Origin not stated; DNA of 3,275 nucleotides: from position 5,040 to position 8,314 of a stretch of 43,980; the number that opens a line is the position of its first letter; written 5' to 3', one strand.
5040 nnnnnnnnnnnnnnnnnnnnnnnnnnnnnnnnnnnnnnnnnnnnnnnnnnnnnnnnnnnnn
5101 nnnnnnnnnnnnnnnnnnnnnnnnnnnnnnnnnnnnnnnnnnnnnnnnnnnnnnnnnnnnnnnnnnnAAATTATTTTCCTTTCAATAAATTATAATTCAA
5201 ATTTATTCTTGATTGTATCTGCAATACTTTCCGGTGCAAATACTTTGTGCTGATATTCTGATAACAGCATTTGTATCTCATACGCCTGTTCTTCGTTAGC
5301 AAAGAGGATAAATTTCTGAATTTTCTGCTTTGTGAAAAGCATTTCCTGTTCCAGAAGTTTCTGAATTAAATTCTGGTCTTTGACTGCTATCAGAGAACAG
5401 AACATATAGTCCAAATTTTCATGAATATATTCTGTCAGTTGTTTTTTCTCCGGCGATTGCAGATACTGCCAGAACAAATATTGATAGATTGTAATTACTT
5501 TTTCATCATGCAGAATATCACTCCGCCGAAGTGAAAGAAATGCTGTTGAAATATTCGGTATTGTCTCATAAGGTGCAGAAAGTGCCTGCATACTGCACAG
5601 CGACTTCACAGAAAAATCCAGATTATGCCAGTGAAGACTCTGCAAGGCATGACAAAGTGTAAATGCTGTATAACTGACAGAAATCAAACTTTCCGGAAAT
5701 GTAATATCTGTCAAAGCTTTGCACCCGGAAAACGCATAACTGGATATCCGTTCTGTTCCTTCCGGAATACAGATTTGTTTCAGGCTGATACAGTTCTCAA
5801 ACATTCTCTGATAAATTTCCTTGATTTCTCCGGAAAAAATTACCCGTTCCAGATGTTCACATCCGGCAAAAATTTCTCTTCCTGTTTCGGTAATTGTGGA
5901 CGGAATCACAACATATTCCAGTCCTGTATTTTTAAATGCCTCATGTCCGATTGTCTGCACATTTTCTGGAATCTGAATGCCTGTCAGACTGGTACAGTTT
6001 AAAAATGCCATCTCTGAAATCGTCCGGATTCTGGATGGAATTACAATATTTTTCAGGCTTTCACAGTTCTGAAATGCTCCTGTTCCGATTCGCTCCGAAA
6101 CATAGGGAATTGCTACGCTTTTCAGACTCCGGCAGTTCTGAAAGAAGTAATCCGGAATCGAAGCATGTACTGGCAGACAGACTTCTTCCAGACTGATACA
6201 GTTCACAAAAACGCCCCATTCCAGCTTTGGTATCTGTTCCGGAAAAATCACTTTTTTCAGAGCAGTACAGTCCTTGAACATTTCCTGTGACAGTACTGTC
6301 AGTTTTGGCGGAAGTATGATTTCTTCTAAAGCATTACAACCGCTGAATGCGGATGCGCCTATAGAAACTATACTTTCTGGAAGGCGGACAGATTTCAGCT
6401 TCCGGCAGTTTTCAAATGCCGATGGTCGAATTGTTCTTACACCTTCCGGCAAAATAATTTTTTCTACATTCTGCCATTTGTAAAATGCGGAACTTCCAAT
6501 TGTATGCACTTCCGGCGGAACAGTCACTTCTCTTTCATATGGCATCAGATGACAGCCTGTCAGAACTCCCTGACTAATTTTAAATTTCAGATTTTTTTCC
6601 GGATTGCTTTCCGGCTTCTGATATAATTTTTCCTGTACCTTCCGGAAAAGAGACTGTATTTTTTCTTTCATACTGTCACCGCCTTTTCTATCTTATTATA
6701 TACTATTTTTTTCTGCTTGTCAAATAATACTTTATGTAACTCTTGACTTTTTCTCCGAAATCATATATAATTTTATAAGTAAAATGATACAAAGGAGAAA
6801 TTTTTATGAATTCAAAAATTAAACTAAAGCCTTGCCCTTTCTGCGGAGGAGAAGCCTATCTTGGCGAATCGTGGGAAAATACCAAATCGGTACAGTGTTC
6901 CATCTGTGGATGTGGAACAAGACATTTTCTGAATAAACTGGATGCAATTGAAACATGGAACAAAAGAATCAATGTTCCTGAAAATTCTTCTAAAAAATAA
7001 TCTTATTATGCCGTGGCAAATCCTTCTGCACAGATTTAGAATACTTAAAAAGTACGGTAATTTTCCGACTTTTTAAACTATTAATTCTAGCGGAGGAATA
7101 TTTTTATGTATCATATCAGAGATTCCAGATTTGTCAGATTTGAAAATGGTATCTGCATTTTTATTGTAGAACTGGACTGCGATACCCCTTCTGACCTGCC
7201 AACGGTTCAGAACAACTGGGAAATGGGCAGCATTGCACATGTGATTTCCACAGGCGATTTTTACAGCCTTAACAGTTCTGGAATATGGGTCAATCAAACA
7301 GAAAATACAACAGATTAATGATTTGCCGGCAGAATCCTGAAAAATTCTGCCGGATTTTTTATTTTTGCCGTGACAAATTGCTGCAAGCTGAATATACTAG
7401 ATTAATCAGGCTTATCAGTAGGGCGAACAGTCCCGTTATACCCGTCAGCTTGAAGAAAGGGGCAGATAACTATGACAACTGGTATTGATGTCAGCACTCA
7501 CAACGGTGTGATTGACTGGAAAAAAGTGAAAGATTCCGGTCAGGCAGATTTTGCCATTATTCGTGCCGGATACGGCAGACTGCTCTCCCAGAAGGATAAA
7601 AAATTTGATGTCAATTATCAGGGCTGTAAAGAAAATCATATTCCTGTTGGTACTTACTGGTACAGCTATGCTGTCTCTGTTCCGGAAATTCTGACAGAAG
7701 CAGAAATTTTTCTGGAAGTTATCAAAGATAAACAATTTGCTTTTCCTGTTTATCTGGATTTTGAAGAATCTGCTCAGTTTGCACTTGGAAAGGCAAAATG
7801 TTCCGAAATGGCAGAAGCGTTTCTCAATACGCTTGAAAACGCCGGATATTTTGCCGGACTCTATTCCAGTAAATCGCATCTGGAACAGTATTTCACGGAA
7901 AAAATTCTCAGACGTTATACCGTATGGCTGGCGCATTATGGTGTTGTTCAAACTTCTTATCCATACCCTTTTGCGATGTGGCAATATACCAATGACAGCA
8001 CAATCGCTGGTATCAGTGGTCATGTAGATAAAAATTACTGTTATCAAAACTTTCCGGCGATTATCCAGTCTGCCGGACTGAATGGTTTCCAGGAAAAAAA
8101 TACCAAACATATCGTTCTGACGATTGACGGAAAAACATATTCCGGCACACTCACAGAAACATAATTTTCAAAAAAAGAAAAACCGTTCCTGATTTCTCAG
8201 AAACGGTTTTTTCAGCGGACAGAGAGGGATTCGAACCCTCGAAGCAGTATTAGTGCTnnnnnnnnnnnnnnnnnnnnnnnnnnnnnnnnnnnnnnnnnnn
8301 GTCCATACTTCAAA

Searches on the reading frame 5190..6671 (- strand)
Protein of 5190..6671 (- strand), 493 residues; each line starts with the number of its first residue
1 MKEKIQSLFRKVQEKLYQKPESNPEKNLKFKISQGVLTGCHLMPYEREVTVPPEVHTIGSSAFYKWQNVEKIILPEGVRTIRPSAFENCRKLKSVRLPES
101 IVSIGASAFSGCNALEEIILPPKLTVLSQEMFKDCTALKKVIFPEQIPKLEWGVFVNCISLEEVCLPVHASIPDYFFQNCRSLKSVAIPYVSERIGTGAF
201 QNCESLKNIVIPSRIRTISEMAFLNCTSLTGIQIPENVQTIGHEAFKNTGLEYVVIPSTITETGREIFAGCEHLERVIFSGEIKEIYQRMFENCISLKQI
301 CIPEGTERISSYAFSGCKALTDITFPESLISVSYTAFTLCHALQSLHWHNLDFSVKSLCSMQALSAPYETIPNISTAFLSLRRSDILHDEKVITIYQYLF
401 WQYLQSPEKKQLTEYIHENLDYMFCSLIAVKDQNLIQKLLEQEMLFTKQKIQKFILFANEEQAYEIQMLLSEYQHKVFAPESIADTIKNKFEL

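Call 56: search_protein_families(library=pfam, proteins=[window:5190-6671:-], max_evalue=0.01)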
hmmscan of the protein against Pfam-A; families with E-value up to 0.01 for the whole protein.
window:5190-6671:- (493 aa): 3 families
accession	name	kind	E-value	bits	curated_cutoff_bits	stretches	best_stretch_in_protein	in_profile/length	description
PF13306.12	LRR_5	-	5.9e-98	324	27.7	4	154-274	7-126/127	BspA type Leucine rich repeat region (6 copies)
PF13855.12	LRR_8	-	2.3e-12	46.9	27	0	79-120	14-56/61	Leucine rich repeat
PF23952.1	LRR_EndoS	-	0.0053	17.4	27.9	0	84-140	53-110/116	Endo-beta-N-acetylglucosaminidase EndoS LRR domain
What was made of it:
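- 5190..6671 (-): Second cytoplasmic LRR_5 gene (493 aa), same strand, about 1.9 kb downstream past two tRNA genes. Possible further partner; membership not shown. Pfam LRR_5 5.9e-98 (call 56).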

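Call 90: search_protein_families(library=padloc, proteins=[window:5190-6671:-], max_evalue=0.001)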
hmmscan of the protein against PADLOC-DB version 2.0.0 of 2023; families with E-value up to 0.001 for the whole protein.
window:5190-6671:- (493 aa): 0 families

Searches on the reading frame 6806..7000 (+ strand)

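Call 56: search_protein_families(library=pfam, proteins=[window:6806-7000:+], max_evalue=0.01)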
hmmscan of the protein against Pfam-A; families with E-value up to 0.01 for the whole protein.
window:6806-7000:+ (64 aa): 2 families
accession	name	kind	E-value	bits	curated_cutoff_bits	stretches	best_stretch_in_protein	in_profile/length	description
PF14354.12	Lar_restr_allev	-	5.1e-13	49.5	28.6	1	6-54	2-57/58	Restriction alleviation protein Lar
PF21344.3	Zn_ribbon_LysW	-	0.0063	16.6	27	1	10-35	3-28/46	Alpha-aminoadipate carrier protein LysW-like, globular domain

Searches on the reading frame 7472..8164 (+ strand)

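Call 56: search_protein_families(library=pfam, proteins=[window:7472-8164:+], max_evalue=0.01)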
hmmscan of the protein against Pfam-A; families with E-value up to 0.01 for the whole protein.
window:7472-8164:+ (230 aa): 1 family
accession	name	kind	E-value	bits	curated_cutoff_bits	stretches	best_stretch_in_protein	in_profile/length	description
PF01183.26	Glyco_hydro_25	-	2.7e-29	103.2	27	1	5-181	1-180/180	Glycosyl hydrolases family 25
